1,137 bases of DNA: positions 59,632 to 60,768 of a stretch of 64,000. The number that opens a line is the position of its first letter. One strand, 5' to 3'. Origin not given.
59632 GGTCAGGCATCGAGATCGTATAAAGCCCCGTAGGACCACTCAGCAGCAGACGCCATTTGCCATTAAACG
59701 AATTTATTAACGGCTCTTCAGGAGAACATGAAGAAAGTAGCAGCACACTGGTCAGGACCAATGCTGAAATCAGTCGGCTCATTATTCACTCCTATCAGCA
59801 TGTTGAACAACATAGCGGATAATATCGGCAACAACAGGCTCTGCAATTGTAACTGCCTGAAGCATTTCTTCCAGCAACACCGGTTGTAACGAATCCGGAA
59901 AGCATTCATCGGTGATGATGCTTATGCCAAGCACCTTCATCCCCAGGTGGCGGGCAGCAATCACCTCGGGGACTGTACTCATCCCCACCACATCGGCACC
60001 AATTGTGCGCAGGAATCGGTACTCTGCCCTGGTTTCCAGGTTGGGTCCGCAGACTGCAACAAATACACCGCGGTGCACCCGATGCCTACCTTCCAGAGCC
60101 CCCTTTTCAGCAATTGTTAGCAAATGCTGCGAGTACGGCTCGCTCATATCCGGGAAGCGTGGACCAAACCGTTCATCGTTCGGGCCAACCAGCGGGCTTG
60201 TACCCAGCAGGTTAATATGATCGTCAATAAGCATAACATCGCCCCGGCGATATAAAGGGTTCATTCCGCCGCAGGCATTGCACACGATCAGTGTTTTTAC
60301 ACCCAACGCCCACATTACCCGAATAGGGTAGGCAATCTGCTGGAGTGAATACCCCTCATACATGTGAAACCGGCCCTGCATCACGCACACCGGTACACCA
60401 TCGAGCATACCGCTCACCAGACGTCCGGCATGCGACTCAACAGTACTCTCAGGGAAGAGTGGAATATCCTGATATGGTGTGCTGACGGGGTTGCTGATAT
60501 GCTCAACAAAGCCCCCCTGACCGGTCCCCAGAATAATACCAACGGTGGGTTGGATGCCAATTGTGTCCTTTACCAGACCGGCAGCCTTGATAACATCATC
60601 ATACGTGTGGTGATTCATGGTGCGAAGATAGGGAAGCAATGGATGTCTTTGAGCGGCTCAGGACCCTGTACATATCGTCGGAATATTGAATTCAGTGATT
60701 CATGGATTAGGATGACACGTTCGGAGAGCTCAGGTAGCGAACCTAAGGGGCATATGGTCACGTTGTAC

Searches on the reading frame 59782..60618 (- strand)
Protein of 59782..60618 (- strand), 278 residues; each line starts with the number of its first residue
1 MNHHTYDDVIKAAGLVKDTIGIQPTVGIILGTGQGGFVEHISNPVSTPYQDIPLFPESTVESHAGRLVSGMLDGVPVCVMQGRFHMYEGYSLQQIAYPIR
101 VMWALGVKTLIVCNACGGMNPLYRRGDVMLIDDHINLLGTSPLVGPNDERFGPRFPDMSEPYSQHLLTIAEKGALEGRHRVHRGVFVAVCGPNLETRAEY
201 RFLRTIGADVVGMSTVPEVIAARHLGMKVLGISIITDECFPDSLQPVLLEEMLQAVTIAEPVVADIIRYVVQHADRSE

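Call 11: find_encoding_contigs(protein=window:59782-60618:-, flank=10000, max_places=10)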
Protein window:59782-60618:- (278 aa): 24 contigs read that carry it; 8 places shown.
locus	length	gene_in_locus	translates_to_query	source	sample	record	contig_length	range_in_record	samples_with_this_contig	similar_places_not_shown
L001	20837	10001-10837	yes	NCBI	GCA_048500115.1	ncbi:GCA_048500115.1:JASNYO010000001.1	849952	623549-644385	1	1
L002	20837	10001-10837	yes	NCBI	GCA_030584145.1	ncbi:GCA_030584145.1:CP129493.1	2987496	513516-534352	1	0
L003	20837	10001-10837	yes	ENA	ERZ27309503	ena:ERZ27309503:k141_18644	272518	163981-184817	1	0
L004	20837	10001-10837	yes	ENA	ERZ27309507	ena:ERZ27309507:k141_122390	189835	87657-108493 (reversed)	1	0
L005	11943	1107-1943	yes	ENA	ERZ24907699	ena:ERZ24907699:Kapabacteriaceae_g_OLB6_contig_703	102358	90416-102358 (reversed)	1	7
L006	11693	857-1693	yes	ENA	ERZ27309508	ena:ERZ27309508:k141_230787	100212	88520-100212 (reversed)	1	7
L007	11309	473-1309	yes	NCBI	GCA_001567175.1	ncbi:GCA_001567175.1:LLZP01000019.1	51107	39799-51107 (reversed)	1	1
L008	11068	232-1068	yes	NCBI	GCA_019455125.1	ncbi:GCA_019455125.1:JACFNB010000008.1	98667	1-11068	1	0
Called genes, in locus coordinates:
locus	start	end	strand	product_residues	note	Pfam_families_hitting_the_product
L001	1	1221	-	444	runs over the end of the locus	PF03721:UDPG_MGDP_dh_N, PF00984:UDPG_MGDP_dh, PF03720:UDPG_MGDP_dh_C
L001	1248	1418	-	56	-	-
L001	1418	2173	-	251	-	PF03544:TonB_C (weak)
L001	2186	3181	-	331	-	PF05036:SPOR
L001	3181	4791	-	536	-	-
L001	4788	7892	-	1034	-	PF00515:TPR_1 (faint), PF07719:TPR_2 (faint), PF13428:TPR_14 (faint), PF13176:TPR_7 (faint), PF14559:TPR_19 (faint), PF13432:TPR_16 (weak), PF13525:YfiO (weak), PF13424:TPR_12 (weak), +8 more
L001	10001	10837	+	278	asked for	PF01048:PNP_UDP_1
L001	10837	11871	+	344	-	PF16819:DUF5074 (weak)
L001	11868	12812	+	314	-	PF01515:PTA_PTB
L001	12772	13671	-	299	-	PF01430:HSP33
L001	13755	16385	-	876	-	PF01624:MutS_I, PF05188:MutS_II, PF05192:MutS_III, PF05190:MutS_IV, PF00488:MutS_V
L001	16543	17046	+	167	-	PF01668:SmpB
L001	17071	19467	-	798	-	PF00488:MutS_V, PF01713:Smr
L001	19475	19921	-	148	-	PF09424:YqeY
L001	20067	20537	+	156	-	PF02627:CMD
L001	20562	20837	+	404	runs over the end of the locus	PF00579:tRNA-synt_1b, PF22421:SYY_C-terminal, PF01479:S4 (weak)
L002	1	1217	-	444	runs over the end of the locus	PF03721:UDPG_MGDP_dh_N, PF00984:UDPG_MGDP_dh, PF03720:UDPG_MGDP_dh_C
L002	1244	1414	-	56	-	-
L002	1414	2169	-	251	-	PF03544:TonB_C (weak)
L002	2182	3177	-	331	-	PF05036:SPOR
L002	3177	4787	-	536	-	-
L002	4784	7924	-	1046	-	PF00515:TPR_1 (faint), PF07719:TPR_2 (faint), PF13176:TPR_7 (faint), PF14559:TPR_19 (faint), PF12895:ANAPC3 (faint), PF13432:TPR_16 (weak), PF13525:YfiO (weak), PF13424:TPR_12 (weak), +8 more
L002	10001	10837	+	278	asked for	PF01048:PNP_UDP_1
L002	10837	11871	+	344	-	PF16819:DUF5074 (weak)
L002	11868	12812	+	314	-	PF01515:PTA_PTB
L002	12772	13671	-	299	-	PF01430:HSP33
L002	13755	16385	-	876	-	PF01624:MutS_I, PF05188:MutS_II, PF05192:MutS_III, PF05190:MutS_IV, PF00488:MutS_V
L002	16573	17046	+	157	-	PF01668:SmpB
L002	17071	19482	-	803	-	PF00488:MutS_V, PF01713:Smr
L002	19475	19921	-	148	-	PF09424:YqeY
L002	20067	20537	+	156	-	PF02627:CMD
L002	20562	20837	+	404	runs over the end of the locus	PF00579:tRNA-synt_1b, PF22421:SYY_C-terminal, PF01479:S4 (weak)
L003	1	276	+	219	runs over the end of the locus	PF00923:TAL_FSA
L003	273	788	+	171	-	-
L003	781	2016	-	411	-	PF01757:Acyl_transf_3, PF07786:HGSNAT_cat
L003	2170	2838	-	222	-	PF03379:CcmB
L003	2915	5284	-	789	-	PF17517:IgGFc_binding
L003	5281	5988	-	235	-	PF18962:Por_Secre_tail (faint)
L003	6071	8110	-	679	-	PF14344:DUF4397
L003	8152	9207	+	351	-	PF03462:PCRF, PF00472:RF-1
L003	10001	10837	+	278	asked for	PF01048:PNP_UDP_1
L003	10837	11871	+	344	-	PF16819:DUF5074 (weak)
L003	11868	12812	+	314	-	PF01515:PTA_PTB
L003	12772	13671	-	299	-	PF01430:HSP33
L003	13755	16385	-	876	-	PF01624:MutS_I, PF05188:MutS_II, PF05192:MutS_III, PF05190:MutS_IV, PF00488:MutS_V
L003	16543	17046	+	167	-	PF01668:SmpB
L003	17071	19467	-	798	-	PF00488:MutS_V, PF01713:Smr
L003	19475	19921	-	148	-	PF09424:YqeY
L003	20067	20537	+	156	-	PF02627:CMD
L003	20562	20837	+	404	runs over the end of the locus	PF00579:tRNA-synt_1b, PF22421:SYY_C-terminal, PF01479:S4 (weak)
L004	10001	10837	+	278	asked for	PF01048:PNP_UDP_1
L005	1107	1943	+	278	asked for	PF01048:PNP_UDP_1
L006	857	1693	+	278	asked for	PF01048:PNP_UDP_1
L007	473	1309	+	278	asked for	PF01048:PNP_UDP_1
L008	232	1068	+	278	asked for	PF01048:PNP_UDP_1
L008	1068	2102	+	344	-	PF16819:DUF5074 (weak)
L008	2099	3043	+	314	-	PF01515:PTA_PTB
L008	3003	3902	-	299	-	PF01430:HSP33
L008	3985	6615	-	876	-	PF01624:MutS_I, PF05188:MutS_II, PF05192:MutS_III, PF05190:MutS_IV, PF00488:MutS_V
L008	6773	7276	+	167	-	PF01668:SmpB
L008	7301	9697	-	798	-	PF00488:MutS_V, PF01713:Smr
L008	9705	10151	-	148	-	PF09424:YqeY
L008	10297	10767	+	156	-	PF02627:CMD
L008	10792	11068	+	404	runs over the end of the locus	PF00579:tRNA-synt_1b, PF22421:SYY_C-terminal, PF01479:S4 (weak)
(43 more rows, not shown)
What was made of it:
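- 59782..60618 (-): Purine-nucleoside phosphorylase gene, the left border of the repeat-filled divergent intergenic region. The exact protein is found in Kapabacteria OLB6 assemblies with Pfam PF01048 (call 11).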

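Call 41: find_homologous_proteins(query=window:59782-60618:-, max_evalue=1e-40)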
Query window:59782-60618:- (278 aa): 8000 proteins with E <= 1e-40 among 8000 candidates; the best 120 are listed.
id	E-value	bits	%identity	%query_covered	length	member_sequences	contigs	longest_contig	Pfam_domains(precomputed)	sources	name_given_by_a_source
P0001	2.5e-184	629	100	100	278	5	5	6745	PF01048.27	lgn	-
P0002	3.6e-119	415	68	96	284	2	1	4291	PF01048.27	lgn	-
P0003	3.1e-117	409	67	96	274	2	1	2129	PF01048.27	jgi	-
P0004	3.4e-117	409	68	96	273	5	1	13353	PF01048.27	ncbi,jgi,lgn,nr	ncbi:MAG: purine-nucleoside phosphorylase [Candidatus Kapabacteria bacterium]|jgi:purine-nucleoside 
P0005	3.4e-116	406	67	96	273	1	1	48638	PF01048.27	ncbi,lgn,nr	ncbi:MAG: purine-nucleoside phosphorylase [Candidatus Kapabacteria bacterium]|nr:purine-nucleoside p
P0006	3.5e-116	406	66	96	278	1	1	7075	PF01048.27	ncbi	-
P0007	6.3e-116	405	67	96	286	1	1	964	PF01048.27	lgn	-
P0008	5.1e-115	402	72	81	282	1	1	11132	PF01048.27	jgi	-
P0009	6.0e-115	402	66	96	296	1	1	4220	PF01048.27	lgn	-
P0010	6.5e-115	401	67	96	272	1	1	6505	PF01048.27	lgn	-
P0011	7.0e-115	401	68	97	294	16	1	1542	PF01048.27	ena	-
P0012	1.7e-114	400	66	99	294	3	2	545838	PF01048.27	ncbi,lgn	-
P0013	1.9e-114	400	67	98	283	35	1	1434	PF01048.27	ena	-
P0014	3.0e-114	399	65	96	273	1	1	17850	PF01048.27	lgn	-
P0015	5.0e-114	399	66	96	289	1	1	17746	PF01048.27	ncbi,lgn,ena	-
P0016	7.1e-114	398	67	96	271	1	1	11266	PF01048.27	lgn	-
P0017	7.3e-114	398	67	96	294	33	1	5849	PF01048.27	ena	-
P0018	1.2e-113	397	68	94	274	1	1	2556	PF01048.27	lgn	-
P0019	1.2e-113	397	70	86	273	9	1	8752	PF01048.27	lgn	-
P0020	1.3e-113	397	65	96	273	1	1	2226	PF01048.27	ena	-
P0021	1.9e-113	397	67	94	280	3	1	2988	PF01048.27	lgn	-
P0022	2.1e-113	396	66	96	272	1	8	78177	PF01048.27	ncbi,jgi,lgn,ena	jgi:purine-nucleoside phosphorylase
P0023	2.5e-113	396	65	96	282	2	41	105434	PF01048.27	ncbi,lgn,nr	ncbi:MAG: purine-nucleoside phosphorylase [Bradyrhizobiaceae bacterium]|nr:purine-nucleoside phospho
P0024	4.9e-113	395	64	96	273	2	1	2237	PF01048.27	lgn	-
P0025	4.9e-113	395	69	95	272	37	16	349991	PF01048.27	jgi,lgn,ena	jgi:purine-nucleoside phosphorylase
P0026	5.1e-113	395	66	99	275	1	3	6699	PF01048.27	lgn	-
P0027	5.7e-113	395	65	97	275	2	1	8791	PF01048.27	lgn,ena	-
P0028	6.4e-113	395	65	96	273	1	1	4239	PF01048.27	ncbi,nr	ncbi:MAG: purine-nucleoside phosphorylase [Candidatus Kapabacteria bacterium]|nr:purine-nucleoside p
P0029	8.4e-113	395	65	95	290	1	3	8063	PF01048.27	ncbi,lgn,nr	ncbi:MAG TPA: purine-nucleoside phosphorylase [Candidatus Didemnitutus sp.]|nr:purine-nucleoside pho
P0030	9.3e-113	394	69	84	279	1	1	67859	PF01048.27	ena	-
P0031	1.2e-112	394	68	94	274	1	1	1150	PF01048.27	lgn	-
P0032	1.3e-112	394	66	96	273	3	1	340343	PF01048.27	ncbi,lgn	-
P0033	1.3e-112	394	71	90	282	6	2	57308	PF01048.27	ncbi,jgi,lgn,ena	jgi:purine-nucleoside phosphorylase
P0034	1.3e-112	394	66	96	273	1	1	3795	PF01048.27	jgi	jgi:purine-nucleoside phosphorylase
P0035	1.4e-112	394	66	97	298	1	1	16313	PF01048.27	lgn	-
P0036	1.4e-112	394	69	92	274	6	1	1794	PF01048.27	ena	-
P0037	1.6e-112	394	65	95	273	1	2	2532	PF01048.27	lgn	-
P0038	1.8e-112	393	66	96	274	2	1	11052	PF01048.27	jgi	-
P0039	2.2e-112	393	65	98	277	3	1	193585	PF01048.27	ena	-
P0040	2.8e-112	393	69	89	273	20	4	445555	PF01048.27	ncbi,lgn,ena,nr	ncbi:MAG: purine-nucleoside phosphorylase [Ignavibacteria bacterium]|nr:purine-nucleoside phosphoryl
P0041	3.1e-112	393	67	94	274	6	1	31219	PF01048.27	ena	-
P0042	3.7e-112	392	68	95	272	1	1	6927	PF01048.27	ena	-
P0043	3.9e-112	392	65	96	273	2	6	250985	PF01048.27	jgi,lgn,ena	-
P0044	5.1e-112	392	64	96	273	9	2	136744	PF01048.27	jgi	jgi:purine-nucleoside phosphorylase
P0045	5.8e-112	392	71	90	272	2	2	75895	PF01048.27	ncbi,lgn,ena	-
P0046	7.3e-112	391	72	80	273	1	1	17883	PF01048.27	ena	-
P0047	8.9e-112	391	66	94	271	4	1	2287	PF01048.27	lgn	-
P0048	9.4e-112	391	65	96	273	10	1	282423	PF01048.27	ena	-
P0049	1.1e-111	391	66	96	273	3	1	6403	PF01048.27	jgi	jgi:purine-nucleoside phosphorylase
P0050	1.2e-111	391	64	97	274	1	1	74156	PF01048.27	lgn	-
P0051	1.3e-111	391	66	95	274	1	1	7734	PF01048.27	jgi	-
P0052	1.4e-111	390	70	90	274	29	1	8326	PF01048.27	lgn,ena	-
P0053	1.9e-111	390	66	95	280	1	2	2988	PF01048.27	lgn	-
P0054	1.9e-111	390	64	96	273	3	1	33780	PF01048.27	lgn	-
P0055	2.0e-111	390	67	94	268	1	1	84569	PF01048.27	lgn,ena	-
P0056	2.5e-111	390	65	97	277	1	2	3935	PF01048.27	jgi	jgi:purine-nucleoside phosphorylase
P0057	3.1e-111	389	65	95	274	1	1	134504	PF01048.27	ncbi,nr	ncbi:MAG: purine-nucleoside phosphorylase [Candidatus Kapabacteria bacterium]|nr:purine-nucleoside p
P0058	3.5e-111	389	66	95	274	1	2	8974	PF01048.27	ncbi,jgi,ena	-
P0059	3.6e-111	389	67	97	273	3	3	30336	PF01048.27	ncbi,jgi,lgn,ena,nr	ncbi:MAG: purine-nucleoside phosphorylase [bacterium]|nr:purine-nucleoside phosphorylase [bacterium]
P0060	4.2e-111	389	65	96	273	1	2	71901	PF01048.27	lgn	-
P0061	4.7e-111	389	65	96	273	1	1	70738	PF01048.27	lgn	-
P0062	5.4e-111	389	69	85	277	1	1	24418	PF01048.27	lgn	-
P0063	8.8e-111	388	63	98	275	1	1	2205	PF01048.27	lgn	-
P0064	1.4e-110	387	65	94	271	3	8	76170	PF01048.27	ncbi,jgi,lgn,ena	ncbi:MAG: purine-nucleoside phosphorylase [Ignavibacteria bacterium]|jgi:purine-nucleoside phosphory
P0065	1.5e-110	387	64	97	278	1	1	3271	PF01048.27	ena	-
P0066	2.1e-110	387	68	85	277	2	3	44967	PF01048.27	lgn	-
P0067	2.1e-110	387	70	80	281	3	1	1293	PF01048.27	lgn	-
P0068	2.4e-110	386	71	90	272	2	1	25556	PF01048.27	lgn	-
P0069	2.5e-110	386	68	93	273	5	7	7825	PF01048.27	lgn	-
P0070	2.6e-110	386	67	95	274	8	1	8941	PF01048.27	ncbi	-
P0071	3.6e-110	386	68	90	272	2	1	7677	PF01048.27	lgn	-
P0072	3.7e-110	386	70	80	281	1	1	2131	PF01048.27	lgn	-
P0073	3.9e-110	386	65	95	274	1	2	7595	PF01048.27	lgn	-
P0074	4.5e-110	386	67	96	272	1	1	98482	PF01048.27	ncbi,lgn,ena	-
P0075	6.2e-110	385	70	80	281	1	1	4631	PF01048.27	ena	-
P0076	7.6e-110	385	64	96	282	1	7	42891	PF01048.27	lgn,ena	-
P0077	9.8e-110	384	69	89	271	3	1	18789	PF01048.27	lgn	-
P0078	9.8e-110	384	70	80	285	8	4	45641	PF01048.27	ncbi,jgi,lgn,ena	-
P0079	1.2e-109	384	70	80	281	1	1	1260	PF01048.27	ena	-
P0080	1.5e-109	384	69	80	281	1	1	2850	PF01048.27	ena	-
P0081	1.5e-109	384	63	97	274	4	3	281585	PF01048.27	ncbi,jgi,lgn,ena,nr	ncbi:MAG TPA: purine-nucleoside phosphorylase [Chlorobiota bacterium]|nr:purine-nucleoside phosphory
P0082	1.7e-109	384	69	89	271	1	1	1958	PF01048.27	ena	-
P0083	3.1e-109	383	69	90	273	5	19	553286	PF01048.27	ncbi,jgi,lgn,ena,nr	ncbi:MAG: purine-nucleoside phosphorylase [Ignavibacteria bacterium]|nr:purine-nucleoside phosphoryl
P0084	3.3e-109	383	69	80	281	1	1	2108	PF01048.27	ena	-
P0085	3.5e-109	383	65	95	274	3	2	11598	PF01048.27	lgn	-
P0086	5.3e-109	382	65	96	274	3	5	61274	PF01048.27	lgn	-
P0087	6.3e-109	382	67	96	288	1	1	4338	PF01048.27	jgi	jgi:purine-nucleoside phosphorylase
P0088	8.1e-109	381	72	81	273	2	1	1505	PF01048.27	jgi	-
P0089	1.1e-108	381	66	96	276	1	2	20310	PF01048.27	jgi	jgi:purine-nucleoside phosphorylase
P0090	1.2e-108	381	64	96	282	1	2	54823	PF01048.27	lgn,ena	-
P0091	1.2e-108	381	64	97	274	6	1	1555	PF01048.27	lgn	-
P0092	1.3e-108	381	63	96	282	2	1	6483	PF01048.27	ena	-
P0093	1.6e-108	380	69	81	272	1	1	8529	PF01048.27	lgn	-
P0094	1.8e-108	380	66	92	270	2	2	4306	PF01048.27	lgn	-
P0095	2.4e-108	380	63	96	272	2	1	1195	PF01048.27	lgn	-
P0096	2.4e-108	380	69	85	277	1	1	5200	PF01048.27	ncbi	-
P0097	3.0e-108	380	64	96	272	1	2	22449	PF01048.27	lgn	-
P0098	3.7e-108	379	65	95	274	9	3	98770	PF01048.27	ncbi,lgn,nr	ncbi:MAG TPA: purine-nucleoside phosphorylase [Bacteroidetes bacterium]|nr:purine-nucleoside phospho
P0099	5.7e-108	379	63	97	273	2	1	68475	PF01048.27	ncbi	-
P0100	8.9e-108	378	61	97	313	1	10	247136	PF01048.27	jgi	jgi:purine-nucleoside phosphorylase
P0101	9.4e-108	378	67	92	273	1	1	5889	PF01048.27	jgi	jgi:purine-nucleoside phosphorylase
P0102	1.3e-107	378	65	92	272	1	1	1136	PF01048.27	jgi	jgi:purine-nucleoside phosphorylase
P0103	1.3e-107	378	70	82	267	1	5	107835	PF01048.27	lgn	-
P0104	1.4e-107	377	69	83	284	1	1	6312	PF01048.27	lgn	-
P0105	1.4e-107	377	63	97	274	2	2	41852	PF01048.27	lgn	-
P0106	6.1e-107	375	66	85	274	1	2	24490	PF01048.27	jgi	jgi:purine-nucleoside phosphorylase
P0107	6.6e-107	375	66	86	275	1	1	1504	PF01048.27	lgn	-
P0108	7.1e-107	375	64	95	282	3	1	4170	PF01048.27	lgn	-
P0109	8.8e-107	375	64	96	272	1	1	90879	PF01048.27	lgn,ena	-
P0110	1.0e-106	375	68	81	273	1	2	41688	PF01048.27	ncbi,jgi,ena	jgi:purine-nucleoside phosphorylase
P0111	1.2e-106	374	62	95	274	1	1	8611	PF01048.27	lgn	-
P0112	1.3e-106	374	64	94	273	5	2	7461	PF01048.27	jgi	jgi:purine-nucleoside phosphorylase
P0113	2.3e-106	373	66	85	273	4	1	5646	PF01048.27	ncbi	-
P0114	2.3e-106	373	60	97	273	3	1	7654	PF01048.27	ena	-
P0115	2.4e-106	373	62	96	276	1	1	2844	PF01048.27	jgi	jgi:purine-nucleoside phosphorylase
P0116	3.9e-106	373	65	96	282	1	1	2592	PF01048.27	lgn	-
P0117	4.0e-106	373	61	96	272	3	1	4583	PF01048.27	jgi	jgi:purine-nucleoside phosphorylase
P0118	6.0e-106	372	63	95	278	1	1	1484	PF01048.27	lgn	-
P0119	1.1e-105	371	67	85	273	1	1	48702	PF01048.27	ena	-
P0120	1.2e-105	371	63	96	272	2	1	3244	PF01048.27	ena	-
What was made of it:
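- Tried and rejected: The nearest non-identical PNP is only 68% identical (call 41), so no intermediate genome with the 311-bp array but no minisatellite could be examined.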

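Call 42: find_encoding_contigs(protein=P0005, flank=10000, max_places=2)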
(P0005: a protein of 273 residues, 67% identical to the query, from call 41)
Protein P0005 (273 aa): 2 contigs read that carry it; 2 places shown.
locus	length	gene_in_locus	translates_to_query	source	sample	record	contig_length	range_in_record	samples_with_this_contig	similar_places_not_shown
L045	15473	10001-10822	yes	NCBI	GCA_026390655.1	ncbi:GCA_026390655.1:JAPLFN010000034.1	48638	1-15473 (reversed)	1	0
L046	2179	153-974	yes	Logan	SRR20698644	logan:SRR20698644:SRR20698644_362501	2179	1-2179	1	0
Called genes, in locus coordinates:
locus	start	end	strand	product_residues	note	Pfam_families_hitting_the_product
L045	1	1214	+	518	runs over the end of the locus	PF05762:VWA_CoxE (weak), PF00092:VWA (faint), PF13519:VWA_2 (weak)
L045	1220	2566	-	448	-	PF03721:UDPG_MGDP_dh_N, PF00984:UDPG_MGDP_dh, PF03720:UDPG_MGDP_dh_C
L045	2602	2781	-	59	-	-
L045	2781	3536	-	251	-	-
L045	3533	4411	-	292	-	PF05036:SPOR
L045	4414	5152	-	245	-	-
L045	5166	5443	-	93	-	-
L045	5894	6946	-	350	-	PF00515:TPR_1 (faint), PF07719:TPR_2 (faint), PF12895:ANAPC3 (faint), PF13174:TPR_6 (faint), PF13176:TPR_7 (faint), PF13181:TPR_8 (faint), PF13428:TPR_14 (faint), PF13424:TPR_12 (weak), +4 more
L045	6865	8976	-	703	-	PF13428:TPR_14 (faint), PF13432:TPR_16 (faint), PF09976:TPR_21 (faint), PF14559:TPR_19 (faint), PF07719:TPR_2 (faint), PF12895:ANAPC3 (faint), PF13424:TPR_12 (weak), PF13525:YfiO (weak), +5 more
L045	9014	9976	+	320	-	PF17773:UPF0176_N, PF00581:Rhodanese, PF12368:Rhodanese_C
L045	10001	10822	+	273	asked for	PF01048:PNP_UDP_1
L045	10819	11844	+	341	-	PF16819:DUF5074 (weak)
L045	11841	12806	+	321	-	PF01515:PTA_PTB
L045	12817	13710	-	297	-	PF01430:HSP33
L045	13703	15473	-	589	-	PF05192:MutS_III, PF05190:MutS_IV, PF00488:MutS_V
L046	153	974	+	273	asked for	PF01048:PNP_UDP_1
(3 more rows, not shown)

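Call 43: find_encoding_contigs(protein=P0012, flank=10000, max_places=2)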
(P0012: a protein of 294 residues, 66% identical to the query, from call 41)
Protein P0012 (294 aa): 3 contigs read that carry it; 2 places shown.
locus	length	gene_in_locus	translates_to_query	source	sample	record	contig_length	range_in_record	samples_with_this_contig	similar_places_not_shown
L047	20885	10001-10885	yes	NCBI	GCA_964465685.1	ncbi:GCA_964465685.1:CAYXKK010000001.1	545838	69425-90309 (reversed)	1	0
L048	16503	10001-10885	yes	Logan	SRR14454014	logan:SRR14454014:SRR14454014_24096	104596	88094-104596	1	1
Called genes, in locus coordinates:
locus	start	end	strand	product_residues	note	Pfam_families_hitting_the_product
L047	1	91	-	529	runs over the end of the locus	-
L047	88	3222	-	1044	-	PF12895:ANAPC3 (faint), PF07719:TPR_2 (faint), PF13176:TPR_7 (faint), PF13424:TPR_12 (weak), PF13428:TPR_14 (weak), PF13424:TPR_12 (weak), PF13432:TPR_16, PF13525:YfiO, +10 more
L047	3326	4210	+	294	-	PF17773:UPF0176_N, PF00581:Rhodanese, PF12368:Rhodanese_C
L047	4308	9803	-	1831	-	-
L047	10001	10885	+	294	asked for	PF01048:PNP_UDP_1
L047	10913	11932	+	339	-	-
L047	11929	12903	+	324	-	PF01515:PTA_PTB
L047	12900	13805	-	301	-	PF01430:HSP33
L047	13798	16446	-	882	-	PF01624:MutS_I, PF05188:MutS_II, PF05192:MutS_III, PF05190:MutS_IV, PF00488:MutS_V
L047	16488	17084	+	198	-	PF01668:SmpB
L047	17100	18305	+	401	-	PF00579:tRNA-synt_1b, PF22421:SYY_C-terminal, PF01479:S4 (weak)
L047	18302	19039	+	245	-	PF21948:LplA-B_cat, PF03099:BPL_LplA_LipB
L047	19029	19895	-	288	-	PF07313:AmiA-like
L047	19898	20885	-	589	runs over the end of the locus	PF01336:tRNA_anti-codon, PF00152:tRNA-synt_2, PF02938:GAD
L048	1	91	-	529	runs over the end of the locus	-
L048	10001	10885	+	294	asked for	PF01048:PNP_UDP_1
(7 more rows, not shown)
